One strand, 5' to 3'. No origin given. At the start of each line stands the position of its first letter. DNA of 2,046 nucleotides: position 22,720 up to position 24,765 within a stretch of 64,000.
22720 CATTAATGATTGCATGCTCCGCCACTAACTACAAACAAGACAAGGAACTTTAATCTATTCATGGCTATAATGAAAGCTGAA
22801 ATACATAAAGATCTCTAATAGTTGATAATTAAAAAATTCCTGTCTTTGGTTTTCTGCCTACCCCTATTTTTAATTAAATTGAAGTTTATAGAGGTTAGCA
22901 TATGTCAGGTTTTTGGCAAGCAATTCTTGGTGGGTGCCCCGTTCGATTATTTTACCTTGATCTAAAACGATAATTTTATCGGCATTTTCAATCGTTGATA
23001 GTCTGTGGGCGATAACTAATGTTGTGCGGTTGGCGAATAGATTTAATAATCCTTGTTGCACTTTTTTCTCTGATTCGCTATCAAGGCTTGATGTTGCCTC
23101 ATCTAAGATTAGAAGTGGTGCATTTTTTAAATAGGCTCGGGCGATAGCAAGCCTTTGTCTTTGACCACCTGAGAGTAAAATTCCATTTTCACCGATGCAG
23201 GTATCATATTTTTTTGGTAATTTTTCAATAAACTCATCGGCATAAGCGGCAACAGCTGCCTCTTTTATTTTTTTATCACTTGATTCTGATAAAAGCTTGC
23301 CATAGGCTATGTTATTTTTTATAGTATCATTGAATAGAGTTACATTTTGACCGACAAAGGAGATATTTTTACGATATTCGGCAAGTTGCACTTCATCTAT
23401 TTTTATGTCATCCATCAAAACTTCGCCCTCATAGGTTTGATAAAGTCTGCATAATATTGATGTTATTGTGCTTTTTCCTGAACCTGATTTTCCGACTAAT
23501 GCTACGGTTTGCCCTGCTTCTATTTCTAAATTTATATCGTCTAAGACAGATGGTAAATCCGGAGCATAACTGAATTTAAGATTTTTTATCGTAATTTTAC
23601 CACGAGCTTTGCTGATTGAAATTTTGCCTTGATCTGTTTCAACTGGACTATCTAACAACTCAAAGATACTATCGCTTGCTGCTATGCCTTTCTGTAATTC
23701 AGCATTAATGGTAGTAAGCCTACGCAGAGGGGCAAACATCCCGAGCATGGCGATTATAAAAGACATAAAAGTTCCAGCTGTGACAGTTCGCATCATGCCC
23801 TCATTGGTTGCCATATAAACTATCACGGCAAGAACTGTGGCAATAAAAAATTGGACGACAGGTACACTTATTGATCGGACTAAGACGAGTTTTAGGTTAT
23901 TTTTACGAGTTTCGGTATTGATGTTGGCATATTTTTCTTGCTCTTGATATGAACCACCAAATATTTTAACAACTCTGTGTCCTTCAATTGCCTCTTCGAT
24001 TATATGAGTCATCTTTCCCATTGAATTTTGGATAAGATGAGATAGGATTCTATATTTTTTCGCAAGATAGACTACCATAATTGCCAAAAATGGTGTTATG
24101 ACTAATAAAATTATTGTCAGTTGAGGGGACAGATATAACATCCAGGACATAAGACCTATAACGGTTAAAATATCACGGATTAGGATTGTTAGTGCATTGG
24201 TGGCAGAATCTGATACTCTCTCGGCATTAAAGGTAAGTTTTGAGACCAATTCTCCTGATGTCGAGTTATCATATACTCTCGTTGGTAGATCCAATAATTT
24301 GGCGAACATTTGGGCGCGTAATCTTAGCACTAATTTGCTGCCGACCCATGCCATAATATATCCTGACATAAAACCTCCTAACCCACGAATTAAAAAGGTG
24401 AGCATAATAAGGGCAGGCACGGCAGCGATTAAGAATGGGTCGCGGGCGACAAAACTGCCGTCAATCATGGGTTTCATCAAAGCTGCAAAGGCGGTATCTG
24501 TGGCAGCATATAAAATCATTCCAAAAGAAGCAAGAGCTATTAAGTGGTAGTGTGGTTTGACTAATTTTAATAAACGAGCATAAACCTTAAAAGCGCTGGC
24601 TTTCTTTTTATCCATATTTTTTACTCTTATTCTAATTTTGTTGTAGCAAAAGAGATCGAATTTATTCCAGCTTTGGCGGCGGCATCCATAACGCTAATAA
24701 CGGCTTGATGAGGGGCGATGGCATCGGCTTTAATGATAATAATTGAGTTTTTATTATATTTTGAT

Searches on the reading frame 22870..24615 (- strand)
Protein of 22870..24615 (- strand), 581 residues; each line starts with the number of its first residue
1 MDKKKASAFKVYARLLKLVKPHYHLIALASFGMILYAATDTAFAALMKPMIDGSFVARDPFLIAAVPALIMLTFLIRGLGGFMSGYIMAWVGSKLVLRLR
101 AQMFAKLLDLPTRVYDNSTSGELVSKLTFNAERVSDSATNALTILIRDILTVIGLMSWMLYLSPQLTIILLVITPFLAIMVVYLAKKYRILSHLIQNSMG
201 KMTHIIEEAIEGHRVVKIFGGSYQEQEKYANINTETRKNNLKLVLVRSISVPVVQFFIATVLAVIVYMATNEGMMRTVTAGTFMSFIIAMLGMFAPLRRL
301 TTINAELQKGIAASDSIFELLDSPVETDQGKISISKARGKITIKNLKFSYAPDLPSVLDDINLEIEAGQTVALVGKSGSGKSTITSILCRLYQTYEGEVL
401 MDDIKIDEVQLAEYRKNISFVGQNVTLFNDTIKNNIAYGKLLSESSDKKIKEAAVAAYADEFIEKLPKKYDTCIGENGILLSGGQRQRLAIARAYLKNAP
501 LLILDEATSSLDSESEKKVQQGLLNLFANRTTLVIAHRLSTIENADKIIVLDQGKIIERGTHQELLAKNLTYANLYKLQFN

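Call 45: search_protein_families(library=ncbifam, proteins=[window:22870-24615:-], max_evalue=1e-10)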
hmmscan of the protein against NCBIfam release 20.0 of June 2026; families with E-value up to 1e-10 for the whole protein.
window:22870-24615:- (581 aa): 171 families (the best 25 are shown)
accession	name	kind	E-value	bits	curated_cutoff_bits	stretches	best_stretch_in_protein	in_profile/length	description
TIGR02203.1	MsbA_lipidA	equivalog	4.4e-212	705.6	602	1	12-581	2-571/572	lipid A export permease/ATP-binding protein MsbA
NF008381.0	PRK11176.1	equivalog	3.4e-190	633.3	867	1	2-581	3-581/582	lipid A ABC transporter ATP-binding protein/permease MsbA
TIGR02204.1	MsbA_rel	hypoth_equivalog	1.2e-133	446.9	780.4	1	11-580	5-576/576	ABC transporter, permease/ATP-binding protein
TIGR00958.1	3a01208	subfamily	2.5e-124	416.1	874.6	1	7-575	144-710/711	antigen peptide transporter 2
NF045513.1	HepA_fam_ABC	equivalog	1.5e-119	400.2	725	1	65-580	96-610/610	heterocyst formation ABC transporter subunit HepA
NF052233.1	CphA_assoc_ABC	equivalog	6.9e-112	375.2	880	1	6-579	166-743/766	cyanophycin metabolism-associated ABC transporter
TIGR01846.1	type_I_sec_HlyB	subfamily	8.9e-103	344.9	725.55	1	68-579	182-692/694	type I secretion system permease/ATPase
TIGR03796.1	NHLM_micro_ABC1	equivalog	1.5e-95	321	853.3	1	4-575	137-708/710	NHLP family bacteriocin export ABC transporter peptidase/permease/ATPase subunit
NF010178.0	PRK13657.1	equivalog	1.6e-92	310.9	733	1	7-580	2-571/588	glucan ABC transporter ATP-binding protein/ permease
TIGR03375.1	type_I_sec_LssB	subfamily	1e-90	305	693.1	1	83-569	208-692/696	type I secretion system permease/ATPase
NF008055.0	PRK10789.1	equivalog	2.2e-84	284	845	1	92-579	85-571/590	SmdA family multidrug ABC transporter permease/ATP-binding protein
NF008056.1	PRK10790.1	equivalog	2.7e-84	283.7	746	1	7-579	6-575/584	SmdB family multidrug efflux ABC transporter permease/ATP-binding protein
TIGR02857.1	CydD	equivalog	1.4e-83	281.7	435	1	37-551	16-529/529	thiol reductant ABC exporter subunit CydD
TIGR03797.1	NHLM_micro_ABC2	equivalog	2e-82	277.8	709.4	1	59-579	171-685/686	NHLP bacteriocin export ABC transporter permease/ATPase subunit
NF008364.0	PRK11160.1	equivalog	5.3e-81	272.9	630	1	94-577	90-573/575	heme ABC transporter ATP-binding protein/permease CydC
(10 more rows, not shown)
